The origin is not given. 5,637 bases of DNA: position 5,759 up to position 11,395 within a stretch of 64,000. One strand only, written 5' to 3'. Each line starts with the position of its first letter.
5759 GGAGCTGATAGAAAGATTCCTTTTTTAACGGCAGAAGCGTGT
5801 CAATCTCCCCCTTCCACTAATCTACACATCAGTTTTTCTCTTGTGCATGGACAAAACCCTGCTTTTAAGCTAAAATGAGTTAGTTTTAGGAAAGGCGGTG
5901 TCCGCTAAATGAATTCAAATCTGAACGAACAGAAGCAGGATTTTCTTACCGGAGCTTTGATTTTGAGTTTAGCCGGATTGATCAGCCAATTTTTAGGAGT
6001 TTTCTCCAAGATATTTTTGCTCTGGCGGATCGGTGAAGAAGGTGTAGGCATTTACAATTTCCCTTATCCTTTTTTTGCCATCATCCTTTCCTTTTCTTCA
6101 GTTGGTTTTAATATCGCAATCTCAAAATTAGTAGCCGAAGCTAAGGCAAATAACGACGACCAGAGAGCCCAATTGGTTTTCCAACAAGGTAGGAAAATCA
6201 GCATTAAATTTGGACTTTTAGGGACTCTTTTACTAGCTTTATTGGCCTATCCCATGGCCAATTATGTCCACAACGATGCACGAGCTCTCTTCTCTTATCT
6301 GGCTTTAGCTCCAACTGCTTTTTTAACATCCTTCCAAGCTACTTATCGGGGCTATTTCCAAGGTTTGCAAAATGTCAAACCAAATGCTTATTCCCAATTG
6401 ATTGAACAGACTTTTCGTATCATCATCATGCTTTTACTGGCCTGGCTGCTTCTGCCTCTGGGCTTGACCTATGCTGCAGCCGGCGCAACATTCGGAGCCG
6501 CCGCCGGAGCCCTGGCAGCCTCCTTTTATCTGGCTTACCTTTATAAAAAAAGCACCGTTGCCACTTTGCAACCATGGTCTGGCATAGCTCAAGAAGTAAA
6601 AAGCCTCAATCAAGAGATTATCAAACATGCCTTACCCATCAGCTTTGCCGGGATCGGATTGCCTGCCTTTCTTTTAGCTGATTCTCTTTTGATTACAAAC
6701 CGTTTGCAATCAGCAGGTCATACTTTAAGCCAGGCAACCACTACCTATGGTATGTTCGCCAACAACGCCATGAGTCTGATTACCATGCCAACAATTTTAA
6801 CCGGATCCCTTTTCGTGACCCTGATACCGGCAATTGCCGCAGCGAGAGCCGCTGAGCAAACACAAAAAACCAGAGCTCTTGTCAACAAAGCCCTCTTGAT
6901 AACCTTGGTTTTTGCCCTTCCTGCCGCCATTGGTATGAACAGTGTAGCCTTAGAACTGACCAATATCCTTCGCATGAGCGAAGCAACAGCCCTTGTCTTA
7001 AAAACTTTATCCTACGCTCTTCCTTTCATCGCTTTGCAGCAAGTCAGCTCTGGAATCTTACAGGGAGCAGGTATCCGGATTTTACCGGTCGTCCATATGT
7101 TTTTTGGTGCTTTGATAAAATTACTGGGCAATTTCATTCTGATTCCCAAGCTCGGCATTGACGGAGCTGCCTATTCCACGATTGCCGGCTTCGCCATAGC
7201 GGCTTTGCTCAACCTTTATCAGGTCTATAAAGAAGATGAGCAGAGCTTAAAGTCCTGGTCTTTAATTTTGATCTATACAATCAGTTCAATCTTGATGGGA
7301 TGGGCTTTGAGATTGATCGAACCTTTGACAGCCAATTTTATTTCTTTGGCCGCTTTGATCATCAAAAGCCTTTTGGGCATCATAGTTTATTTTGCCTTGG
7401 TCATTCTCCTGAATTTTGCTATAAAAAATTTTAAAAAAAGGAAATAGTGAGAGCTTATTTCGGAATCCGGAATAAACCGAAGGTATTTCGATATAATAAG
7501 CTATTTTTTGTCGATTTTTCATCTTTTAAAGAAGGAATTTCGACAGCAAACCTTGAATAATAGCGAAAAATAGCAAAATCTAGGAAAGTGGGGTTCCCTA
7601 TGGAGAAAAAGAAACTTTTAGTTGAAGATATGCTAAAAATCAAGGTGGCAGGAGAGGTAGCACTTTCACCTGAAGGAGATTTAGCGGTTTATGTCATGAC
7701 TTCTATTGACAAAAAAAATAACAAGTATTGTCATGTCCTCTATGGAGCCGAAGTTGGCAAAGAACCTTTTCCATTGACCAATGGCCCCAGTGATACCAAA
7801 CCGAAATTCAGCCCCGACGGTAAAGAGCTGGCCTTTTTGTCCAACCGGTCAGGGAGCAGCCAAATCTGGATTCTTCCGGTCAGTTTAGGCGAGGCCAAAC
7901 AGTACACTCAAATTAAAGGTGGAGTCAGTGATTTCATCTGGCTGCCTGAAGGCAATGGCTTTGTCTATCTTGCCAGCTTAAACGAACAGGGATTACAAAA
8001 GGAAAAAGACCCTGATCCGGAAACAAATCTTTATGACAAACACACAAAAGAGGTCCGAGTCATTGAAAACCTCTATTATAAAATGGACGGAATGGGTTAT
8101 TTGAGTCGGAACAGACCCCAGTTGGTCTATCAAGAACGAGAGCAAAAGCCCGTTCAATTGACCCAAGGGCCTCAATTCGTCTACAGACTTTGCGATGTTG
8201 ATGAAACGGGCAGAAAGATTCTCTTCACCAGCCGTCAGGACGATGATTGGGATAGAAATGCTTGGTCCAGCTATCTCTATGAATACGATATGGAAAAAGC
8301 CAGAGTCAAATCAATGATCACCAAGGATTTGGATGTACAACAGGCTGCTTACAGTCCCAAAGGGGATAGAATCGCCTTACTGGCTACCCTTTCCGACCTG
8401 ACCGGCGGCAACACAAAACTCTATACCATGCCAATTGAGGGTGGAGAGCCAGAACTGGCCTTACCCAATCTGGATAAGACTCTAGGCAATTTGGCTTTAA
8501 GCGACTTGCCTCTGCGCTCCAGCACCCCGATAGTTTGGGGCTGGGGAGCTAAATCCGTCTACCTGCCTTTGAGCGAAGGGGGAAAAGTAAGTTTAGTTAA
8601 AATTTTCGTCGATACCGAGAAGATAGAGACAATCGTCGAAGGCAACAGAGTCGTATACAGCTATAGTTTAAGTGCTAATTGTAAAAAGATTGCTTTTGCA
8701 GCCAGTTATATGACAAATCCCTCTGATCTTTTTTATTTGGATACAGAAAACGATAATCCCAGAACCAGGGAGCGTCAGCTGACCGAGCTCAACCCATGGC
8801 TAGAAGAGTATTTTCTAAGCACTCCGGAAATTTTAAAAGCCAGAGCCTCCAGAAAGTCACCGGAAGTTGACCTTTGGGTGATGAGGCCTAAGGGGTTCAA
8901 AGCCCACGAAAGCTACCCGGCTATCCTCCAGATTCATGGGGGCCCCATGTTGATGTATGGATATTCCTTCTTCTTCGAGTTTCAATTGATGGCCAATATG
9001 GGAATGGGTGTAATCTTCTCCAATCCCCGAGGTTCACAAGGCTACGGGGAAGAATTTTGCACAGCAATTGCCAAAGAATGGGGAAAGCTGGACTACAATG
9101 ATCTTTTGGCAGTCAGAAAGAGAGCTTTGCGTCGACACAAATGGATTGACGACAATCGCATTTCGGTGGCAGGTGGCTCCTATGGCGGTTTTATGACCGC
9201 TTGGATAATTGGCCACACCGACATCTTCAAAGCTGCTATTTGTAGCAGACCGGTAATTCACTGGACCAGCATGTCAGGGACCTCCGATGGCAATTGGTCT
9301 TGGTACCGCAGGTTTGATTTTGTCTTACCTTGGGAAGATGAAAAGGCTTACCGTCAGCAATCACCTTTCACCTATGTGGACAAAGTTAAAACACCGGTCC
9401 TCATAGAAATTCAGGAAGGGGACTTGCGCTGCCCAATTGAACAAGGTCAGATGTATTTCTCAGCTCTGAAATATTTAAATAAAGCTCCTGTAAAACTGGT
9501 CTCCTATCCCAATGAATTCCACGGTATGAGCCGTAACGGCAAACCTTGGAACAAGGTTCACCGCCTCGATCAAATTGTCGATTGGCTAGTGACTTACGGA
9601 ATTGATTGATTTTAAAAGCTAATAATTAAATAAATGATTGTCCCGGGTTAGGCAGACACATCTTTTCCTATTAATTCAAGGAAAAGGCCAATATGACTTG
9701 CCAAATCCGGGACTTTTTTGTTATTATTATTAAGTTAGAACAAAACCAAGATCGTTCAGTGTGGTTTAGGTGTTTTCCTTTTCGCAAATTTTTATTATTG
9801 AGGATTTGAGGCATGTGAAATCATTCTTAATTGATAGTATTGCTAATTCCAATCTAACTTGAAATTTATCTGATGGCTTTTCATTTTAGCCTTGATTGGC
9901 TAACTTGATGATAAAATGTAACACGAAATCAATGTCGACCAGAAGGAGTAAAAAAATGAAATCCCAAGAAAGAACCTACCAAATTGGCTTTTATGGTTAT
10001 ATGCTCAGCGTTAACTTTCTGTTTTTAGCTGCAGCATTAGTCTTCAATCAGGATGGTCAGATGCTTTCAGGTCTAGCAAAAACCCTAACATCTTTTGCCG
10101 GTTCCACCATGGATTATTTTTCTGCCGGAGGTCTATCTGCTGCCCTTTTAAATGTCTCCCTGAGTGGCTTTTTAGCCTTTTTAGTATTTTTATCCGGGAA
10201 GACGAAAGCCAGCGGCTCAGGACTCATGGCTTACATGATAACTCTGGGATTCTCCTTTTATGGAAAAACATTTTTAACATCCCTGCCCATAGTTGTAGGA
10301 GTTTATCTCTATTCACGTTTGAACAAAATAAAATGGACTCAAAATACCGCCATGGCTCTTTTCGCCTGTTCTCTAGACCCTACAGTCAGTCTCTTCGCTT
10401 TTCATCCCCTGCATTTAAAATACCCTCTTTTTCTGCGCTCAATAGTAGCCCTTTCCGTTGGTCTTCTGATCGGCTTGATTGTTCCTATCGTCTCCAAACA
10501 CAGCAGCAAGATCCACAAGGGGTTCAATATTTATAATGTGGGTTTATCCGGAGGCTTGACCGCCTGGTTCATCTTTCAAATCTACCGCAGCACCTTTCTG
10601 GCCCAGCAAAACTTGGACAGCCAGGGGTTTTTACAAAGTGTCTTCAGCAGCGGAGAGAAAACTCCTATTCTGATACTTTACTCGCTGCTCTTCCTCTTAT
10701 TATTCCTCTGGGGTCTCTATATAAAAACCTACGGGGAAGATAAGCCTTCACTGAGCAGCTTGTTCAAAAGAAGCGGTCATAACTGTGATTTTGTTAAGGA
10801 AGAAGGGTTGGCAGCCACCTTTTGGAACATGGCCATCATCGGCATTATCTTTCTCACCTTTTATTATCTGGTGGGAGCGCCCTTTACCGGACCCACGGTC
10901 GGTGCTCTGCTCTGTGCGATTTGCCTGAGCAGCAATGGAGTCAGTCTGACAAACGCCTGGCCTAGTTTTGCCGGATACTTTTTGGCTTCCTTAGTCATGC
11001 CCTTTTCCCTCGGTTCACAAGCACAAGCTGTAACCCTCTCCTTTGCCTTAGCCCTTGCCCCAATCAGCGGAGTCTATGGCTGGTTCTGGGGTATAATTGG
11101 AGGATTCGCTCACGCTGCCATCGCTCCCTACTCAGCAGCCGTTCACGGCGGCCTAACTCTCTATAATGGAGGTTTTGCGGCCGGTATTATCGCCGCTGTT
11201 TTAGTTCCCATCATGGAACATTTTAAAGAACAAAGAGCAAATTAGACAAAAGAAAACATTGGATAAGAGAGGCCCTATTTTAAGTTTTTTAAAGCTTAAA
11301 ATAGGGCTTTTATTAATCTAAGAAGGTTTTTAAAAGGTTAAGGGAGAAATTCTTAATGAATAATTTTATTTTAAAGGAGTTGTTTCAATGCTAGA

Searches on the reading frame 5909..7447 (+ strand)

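Call 24: search_protein_families(library=pfam, proteins=[window:5909-7447:+])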
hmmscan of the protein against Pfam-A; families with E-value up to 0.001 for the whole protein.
window:5909-7447:+ (512 aa): 3 families
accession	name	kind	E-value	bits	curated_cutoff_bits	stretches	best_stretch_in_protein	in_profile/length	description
PF01943.22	Polysacc_synt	-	3.8e-25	89.3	28.2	1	13-310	2-271/274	Polysaccharide biosynthesis protein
PF01554.23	MatE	-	4.2e-12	46.5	24.9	2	24-173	7-158/161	MatE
PF03023.19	MurJ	-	5.8e-07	28.9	27.4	1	103-477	72-440/451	Lipid II flippase MurJ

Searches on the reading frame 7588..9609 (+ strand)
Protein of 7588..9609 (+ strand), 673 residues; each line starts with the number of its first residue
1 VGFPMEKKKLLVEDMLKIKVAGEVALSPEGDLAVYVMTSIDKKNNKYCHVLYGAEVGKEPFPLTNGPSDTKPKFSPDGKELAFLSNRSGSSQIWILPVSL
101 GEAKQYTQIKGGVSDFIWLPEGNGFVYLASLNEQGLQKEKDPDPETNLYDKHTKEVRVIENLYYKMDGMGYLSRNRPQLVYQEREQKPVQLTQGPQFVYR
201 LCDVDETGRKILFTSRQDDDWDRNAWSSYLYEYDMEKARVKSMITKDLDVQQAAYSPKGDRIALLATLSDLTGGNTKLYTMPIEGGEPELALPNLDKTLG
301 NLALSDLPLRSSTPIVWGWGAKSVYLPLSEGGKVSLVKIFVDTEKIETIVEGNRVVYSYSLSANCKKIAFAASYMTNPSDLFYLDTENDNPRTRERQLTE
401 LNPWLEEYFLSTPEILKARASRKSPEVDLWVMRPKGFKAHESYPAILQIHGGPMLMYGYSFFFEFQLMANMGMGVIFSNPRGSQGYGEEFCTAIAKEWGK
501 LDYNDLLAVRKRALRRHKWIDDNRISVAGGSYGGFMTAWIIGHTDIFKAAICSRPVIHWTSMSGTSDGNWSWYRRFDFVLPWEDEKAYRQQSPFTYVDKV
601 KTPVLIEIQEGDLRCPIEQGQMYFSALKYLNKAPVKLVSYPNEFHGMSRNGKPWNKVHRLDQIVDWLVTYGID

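Call 24: search_protein_families(library=pfam, proteins=[window:7588-9609:+])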
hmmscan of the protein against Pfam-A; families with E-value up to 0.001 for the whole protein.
window:7588-9609:+ (673 aa): 6 families
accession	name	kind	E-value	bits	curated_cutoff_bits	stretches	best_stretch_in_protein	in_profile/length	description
PF00326.27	Peptidase_S9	-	1.1e-47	162.8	22.6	1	460-669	2-208/213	Prolyl oligopeptidase family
PF07676.18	PD40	-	4.8e-10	39.6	20.9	1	62-95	3-38/38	WD40-like Beta Propeller Repeat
PF00930.27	DPPIV_N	-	3.2e-07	29.9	22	0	180-262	264-343/354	Dipeptidyl peptidase IV (DPP IV) N-terminal region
PF05448.18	AXE1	-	9.6e-05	21.7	21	0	426-556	68-209/321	Acetyl xylan esterase (AXE1)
PF02897.21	Peptidase_S9_N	-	0.00011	21.5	24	0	73-138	130-197/414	Prolyl oligopeptidase, N-terminal beta-propeller domain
PF20434.5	BD-FAE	-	0.00058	19.9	26.8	0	583-625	171-213/215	BD-FAE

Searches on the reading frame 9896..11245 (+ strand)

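Call 24: search_protein_families(library=pfam, proteins=[window:9896-11245:+])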
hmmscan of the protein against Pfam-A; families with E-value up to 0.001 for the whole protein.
window:9896-11245:+ (449 aa): 1 family
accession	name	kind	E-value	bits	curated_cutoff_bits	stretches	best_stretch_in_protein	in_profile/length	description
PF07613.16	DUF1576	-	3.5e-71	238.9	25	2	55-231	4-177/178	Protein of unknown function (DUF1576)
